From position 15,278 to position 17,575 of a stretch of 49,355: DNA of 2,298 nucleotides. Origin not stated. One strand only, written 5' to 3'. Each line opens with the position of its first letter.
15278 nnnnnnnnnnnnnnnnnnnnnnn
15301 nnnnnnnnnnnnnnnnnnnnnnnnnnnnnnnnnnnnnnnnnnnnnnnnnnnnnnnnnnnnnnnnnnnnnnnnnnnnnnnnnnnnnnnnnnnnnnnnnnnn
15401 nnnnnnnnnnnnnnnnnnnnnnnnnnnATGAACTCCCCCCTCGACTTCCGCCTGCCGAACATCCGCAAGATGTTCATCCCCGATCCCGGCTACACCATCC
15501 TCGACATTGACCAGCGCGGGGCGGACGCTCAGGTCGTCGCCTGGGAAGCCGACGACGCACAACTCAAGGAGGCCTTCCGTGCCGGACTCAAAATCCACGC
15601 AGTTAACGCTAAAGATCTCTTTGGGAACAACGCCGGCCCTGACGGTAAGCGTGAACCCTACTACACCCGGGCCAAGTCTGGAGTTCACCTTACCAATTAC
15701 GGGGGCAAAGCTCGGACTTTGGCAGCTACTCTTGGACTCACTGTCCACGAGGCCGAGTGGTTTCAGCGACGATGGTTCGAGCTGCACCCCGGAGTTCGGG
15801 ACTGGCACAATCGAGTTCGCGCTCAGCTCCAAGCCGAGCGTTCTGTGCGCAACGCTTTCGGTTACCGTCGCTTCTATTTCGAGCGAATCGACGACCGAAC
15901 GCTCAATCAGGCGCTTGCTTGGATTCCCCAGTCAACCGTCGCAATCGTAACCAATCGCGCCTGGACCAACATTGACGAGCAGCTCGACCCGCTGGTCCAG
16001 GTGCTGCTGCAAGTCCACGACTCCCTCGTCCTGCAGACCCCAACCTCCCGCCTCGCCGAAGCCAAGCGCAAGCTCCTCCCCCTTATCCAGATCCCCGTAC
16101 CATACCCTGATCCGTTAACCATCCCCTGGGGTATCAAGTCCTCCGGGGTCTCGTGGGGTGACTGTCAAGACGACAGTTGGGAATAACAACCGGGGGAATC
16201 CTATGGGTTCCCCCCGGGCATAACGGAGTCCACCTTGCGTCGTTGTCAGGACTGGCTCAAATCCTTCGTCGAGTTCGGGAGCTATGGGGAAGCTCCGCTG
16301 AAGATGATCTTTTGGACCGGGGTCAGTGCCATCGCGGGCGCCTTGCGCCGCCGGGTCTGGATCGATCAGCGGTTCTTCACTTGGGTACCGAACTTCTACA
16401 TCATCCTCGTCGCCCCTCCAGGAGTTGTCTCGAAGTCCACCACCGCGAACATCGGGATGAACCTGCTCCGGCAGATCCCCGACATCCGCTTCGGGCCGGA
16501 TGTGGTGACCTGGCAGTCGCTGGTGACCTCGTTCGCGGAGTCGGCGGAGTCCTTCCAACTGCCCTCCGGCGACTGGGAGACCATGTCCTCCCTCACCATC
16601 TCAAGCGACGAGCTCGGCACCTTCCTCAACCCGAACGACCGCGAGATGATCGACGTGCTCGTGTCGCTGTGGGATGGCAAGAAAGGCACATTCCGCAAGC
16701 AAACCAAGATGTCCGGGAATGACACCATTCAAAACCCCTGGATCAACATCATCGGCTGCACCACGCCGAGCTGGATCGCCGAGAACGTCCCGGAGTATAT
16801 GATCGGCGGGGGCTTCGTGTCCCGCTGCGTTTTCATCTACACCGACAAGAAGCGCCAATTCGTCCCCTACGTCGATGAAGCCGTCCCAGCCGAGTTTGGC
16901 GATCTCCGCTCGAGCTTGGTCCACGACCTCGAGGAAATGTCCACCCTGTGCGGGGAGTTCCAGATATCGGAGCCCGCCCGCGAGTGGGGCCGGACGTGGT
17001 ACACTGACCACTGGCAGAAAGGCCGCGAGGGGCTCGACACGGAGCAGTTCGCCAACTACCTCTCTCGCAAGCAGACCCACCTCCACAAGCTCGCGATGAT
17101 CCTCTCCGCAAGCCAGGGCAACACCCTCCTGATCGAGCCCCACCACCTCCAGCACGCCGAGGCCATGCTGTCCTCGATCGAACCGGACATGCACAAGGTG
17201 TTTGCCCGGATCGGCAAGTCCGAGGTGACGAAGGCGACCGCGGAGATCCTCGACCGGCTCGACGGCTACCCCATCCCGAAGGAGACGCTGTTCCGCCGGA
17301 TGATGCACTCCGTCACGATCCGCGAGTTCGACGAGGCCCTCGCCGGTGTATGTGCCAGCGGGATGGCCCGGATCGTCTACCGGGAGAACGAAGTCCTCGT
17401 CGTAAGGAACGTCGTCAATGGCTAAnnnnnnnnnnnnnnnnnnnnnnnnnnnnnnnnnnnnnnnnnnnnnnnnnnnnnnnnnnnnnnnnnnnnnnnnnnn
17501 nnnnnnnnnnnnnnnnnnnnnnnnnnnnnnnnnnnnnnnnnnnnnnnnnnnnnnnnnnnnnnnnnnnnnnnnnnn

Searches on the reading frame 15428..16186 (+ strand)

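Call 11: search_protein_families(library=phrogs, proteins=[window:15428-16186:+], max_evalue=0.001)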
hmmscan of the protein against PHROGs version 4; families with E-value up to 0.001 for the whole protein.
window:15428-16186:+ (252 aa): 4 families
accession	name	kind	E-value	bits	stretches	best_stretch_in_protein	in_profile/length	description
phrog_17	-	DNA, RNA and nucleotide metabolism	6.9e-35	121.4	1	12-248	996-1235/1445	DNA polymerase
phrog_2573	-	DNA, RNA and nucleotide metabolism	5.2e-15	56.5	1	11-211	4-236/336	DNA polymerase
phrog_5995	-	DNA, RNA and nucleotide metabolism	1.7e-13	51.7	1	86-230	1-154/236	DNA polymerase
phrog_10285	-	DNA, RNA and nucleotide metabolism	1.8e-06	28.2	1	11-133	44-171/321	DNA polymerase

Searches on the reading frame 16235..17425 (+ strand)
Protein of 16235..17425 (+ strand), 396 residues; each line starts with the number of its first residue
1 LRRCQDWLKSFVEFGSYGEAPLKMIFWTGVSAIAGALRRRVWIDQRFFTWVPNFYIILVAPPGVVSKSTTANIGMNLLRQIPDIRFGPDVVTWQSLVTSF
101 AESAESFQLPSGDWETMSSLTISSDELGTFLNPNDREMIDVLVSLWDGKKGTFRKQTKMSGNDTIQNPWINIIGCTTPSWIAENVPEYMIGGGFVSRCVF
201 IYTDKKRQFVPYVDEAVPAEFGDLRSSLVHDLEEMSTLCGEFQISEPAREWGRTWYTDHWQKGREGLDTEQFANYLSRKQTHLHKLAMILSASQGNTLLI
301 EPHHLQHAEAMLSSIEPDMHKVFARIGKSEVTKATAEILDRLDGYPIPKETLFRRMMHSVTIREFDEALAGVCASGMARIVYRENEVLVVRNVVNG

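Call 11: search_protein_families(library=phrogs, proteins=[window:16235-17425:+], max_evalue=0.001)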
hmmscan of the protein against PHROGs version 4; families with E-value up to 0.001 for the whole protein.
window:16235-17425:+ (396 aa): 4 families
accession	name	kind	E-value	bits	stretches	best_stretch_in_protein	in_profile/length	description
phrog_14296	-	DNA, RNA and nucleotide metabolism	1.8e-81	275.3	1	6-359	3-355/417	DNA primase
phrog_3022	-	DNA, RNA and nucleotide metabolism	1.3e-10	41.3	1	39-341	395-706/788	DNA primase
phrog_10514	-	DNA, RNA and nucleotide metabolism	7.1e-06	25.5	0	123-206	451-539/750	DNA primase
phrog_2373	-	DNA, RNA and nucleotide metabolism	4.1e-05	23.4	1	122-296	219-400/515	DNA helicase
